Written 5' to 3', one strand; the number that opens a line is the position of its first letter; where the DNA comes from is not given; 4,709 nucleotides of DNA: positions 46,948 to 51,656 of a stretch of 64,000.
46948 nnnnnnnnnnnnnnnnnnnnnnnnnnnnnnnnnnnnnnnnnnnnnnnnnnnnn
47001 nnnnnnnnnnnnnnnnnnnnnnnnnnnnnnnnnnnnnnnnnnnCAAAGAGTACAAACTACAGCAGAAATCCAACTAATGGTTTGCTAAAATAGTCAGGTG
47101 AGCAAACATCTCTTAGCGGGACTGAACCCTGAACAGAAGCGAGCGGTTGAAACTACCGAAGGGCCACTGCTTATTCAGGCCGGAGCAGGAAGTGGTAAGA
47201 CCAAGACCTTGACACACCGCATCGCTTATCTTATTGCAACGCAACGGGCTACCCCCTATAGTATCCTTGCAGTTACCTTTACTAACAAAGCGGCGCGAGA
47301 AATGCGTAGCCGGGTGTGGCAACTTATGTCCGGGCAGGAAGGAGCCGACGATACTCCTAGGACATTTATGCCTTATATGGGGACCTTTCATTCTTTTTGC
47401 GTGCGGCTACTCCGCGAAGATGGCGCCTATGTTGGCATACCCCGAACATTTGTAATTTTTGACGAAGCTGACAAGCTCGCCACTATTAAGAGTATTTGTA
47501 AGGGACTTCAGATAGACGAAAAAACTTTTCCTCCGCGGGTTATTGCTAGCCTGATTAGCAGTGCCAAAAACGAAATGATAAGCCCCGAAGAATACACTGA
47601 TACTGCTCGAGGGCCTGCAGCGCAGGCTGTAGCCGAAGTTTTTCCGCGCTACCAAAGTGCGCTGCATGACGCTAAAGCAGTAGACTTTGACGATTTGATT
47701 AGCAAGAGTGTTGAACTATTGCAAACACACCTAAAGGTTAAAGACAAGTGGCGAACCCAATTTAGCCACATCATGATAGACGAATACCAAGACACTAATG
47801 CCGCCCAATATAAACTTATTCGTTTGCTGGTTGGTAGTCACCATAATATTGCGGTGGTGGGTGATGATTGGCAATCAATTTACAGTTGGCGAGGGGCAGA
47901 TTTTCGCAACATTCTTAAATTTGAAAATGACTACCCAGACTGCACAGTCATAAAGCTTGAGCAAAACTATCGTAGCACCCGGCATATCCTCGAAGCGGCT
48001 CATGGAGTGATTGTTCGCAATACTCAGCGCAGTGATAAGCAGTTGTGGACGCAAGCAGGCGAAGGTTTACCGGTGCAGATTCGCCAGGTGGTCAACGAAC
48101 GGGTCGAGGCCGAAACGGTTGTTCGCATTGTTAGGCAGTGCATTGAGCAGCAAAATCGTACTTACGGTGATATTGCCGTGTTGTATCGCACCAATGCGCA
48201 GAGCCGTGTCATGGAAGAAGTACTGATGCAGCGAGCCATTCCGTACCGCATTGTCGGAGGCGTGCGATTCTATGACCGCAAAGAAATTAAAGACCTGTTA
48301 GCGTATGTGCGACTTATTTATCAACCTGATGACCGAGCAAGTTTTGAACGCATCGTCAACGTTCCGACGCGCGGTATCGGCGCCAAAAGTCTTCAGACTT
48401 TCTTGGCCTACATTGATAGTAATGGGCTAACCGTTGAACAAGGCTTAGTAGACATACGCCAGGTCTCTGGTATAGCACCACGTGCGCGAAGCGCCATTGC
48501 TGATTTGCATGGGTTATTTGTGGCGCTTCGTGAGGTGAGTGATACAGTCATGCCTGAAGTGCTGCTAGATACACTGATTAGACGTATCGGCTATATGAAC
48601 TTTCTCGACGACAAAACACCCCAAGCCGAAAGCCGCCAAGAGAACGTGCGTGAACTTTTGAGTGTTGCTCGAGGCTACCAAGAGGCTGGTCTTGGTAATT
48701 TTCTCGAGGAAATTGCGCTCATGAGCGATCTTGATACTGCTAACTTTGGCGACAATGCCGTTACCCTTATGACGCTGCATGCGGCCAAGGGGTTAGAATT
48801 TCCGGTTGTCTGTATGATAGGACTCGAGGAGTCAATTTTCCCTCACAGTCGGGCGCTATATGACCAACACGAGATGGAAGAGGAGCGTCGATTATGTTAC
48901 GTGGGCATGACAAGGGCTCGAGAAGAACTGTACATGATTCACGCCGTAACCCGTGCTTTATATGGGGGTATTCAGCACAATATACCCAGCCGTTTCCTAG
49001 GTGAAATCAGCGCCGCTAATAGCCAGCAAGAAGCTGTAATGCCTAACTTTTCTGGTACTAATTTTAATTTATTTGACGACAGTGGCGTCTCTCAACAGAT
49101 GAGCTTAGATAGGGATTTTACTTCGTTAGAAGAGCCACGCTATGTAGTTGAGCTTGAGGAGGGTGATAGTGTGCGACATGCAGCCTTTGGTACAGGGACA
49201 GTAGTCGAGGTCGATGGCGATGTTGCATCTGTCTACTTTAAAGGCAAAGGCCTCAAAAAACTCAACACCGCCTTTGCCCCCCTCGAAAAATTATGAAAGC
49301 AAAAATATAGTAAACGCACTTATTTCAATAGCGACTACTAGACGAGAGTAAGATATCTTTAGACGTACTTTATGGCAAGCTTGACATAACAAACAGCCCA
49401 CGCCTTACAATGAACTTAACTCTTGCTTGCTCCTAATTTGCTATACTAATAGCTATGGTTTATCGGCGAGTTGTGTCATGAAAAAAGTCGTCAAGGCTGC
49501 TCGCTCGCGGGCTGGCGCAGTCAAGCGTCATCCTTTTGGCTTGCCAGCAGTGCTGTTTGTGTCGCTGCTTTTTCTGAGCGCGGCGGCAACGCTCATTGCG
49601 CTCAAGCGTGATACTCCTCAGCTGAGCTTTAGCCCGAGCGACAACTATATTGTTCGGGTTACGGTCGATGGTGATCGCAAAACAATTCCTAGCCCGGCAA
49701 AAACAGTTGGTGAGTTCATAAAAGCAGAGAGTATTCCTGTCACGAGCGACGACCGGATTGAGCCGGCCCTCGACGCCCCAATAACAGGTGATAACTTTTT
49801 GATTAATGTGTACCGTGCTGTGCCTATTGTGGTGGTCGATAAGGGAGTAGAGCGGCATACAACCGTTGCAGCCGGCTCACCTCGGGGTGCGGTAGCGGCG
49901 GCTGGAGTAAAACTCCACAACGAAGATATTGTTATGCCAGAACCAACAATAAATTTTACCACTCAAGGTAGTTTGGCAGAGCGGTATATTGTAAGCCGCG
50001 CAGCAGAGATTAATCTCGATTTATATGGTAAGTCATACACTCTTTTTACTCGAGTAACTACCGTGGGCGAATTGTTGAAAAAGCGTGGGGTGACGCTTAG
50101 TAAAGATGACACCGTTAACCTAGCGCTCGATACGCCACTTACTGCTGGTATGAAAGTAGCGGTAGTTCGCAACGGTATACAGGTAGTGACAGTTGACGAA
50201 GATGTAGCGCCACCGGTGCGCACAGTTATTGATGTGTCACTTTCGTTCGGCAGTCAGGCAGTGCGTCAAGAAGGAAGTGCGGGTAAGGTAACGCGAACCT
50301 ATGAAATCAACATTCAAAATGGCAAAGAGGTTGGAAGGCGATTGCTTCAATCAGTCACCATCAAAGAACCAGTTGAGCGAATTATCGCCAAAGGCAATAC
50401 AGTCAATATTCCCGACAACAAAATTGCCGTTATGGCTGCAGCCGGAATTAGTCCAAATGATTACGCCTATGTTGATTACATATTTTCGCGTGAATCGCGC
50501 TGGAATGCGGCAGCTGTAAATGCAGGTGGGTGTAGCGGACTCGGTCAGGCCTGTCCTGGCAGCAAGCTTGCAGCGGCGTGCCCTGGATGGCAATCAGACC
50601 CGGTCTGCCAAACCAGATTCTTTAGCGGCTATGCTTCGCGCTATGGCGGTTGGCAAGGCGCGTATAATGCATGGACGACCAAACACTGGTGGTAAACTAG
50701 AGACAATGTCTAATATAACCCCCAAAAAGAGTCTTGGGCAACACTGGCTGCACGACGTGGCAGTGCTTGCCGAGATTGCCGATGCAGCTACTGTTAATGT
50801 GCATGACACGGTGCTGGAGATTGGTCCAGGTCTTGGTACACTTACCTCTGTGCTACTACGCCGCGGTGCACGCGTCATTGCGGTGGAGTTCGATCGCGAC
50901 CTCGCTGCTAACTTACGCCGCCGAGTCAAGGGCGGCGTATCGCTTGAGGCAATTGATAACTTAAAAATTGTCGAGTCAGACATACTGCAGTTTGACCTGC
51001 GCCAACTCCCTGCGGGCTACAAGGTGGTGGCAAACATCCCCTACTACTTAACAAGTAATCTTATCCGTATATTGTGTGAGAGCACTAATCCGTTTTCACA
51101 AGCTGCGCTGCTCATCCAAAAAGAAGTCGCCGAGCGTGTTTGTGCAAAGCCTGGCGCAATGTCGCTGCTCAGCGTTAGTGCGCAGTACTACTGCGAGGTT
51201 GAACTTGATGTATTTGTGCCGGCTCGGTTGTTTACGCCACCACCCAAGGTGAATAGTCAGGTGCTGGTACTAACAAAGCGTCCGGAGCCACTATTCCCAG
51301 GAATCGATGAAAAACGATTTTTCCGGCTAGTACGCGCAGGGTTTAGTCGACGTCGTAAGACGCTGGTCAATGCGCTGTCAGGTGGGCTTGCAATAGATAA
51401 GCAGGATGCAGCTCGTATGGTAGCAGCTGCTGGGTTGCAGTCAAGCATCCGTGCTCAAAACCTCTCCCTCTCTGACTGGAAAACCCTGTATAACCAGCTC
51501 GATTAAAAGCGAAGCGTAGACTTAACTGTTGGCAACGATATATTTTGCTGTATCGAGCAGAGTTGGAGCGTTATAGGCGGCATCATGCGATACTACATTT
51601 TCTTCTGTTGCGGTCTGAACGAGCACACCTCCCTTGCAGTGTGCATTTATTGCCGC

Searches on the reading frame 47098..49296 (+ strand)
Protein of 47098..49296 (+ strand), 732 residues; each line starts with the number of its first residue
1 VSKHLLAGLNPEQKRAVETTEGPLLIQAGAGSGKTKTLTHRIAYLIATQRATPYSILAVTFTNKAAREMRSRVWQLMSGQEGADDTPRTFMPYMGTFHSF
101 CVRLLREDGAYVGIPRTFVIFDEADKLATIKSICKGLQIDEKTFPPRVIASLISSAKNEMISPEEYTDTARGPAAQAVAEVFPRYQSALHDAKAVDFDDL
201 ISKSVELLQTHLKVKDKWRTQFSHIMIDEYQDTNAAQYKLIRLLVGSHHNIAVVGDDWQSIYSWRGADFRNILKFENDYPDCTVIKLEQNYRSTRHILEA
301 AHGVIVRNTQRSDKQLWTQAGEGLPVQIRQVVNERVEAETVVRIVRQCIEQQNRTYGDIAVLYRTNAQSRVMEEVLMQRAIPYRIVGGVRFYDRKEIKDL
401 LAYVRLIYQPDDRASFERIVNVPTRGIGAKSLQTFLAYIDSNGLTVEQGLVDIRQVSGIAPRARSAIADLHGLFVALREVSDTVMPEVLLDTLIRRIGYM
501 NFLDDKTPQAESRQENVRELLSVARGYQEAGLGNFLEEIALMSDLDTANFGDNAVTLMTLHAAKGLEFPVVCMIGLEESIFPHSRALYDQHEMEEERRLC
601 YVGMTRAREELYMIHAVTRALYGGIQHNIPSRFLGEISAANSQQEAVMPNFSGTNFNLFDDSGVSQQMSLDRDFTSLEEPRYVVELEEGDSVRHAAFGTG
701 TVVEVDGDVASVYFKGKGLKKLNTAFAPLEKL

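Call 73: search_protein_families(library=pfam, proteins=[window:47098-49296:+], max_evalue=0.001)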
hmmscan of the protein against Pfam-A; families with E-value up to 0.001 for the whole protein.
window:47098-49296:+ (732 aa): 8 families
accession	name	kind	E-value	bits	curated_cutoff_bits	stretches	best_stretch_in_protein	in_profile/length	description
PF00580.27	UvrD-helicase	-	3.9e-90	302.6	23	1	9-280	1-271/271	UvrD/REP helicase N-terminal domain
PF13361.12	UvrD_C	-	1.4e-72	245.5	25.6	2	285-448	1-163/350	UvrD-like helicase C-terminal domain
PF13245.12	AAA_19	-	1.7e-23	83.7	25.1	1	13-263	1-132/134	AAA domain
PF13538.12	UvrD_C_2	-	5.1e-10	39.5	27.4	1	555-614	2-52/52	UvrD-like helicase C-terminal domain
PF21196.3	PcrA_UvrD_tudor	-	2.6e-09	37.2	23.9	1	689-731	2-48/48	PcrA/UvrD tudor domain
PF01443.25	Viral_helicase1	-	1.8e-07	31.7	21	0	548-613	173-226/228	Viral superfamily 1 RNA helicase core domain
PF13604.12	AAA_30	-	2.7e-07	30.9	27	1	9-72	2-65/191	AAA domain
PF13086.12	AAA_11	-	0.00011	22.5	27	1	9-88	2-88/257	AAA domain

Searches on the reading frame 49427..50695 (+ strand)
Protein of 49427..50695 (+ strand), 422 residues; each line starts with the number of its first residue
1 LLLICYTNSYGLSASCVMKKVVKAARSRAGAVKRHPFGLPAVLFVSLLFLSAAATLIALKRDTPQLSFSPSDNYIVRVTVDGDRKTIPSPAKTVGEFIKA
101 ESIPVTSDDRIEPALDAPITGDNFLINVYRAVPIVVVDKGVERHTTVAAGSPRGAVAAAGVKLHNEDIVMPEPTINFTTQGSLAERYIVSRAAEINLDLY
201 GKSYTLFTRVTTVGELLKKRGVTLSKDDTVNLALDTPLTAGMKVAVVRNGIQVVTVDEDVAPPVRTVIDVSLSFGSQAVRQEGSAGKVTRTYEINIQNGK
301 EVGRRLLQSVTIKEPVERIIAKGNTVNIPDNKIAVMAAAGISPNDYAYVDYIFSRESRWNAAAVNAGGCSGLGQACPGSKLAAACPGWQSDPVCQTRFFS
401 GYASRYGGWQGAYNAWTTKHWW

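Call 73: search_protein_families(library=pfam, proteins=[window:49427-50695:+], max_evalue=0.001)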
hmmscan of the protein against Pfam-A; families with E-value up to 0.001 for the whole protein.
window:49427-50695:+ (422 aa): 2 families
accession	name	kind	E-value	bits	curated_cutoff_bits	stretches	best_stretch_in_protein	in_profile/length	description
PF03990.20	DUF348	-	1.1e-22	79.9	24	2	76-116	1-41/41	G5-linked-Ubiquitin-like domain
PF07501.17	G5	-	7.4e-18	65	23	1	253-323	3-73/75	G5 domain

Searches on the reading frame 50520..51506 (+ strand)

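Call 73: search_protein_families(library=pfam, proteins=[window:50520-51506:+], max_evalue=0.001)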
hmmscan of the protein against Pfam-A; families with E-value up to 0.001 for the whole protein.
window:50520-51506:+ (328 aa): 2 families
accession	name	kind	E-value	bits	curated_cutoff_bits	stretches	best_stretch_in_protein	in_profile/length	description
PF00398.26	RrnaAD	-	3.7e-53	180.8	24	1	69-327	5-261/263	Ribosomal RNA adenine dimethylase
PF13649.12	Methyltransf_25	-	0.00026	22.1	27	1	98-160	1-60/97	Methyltransferase domain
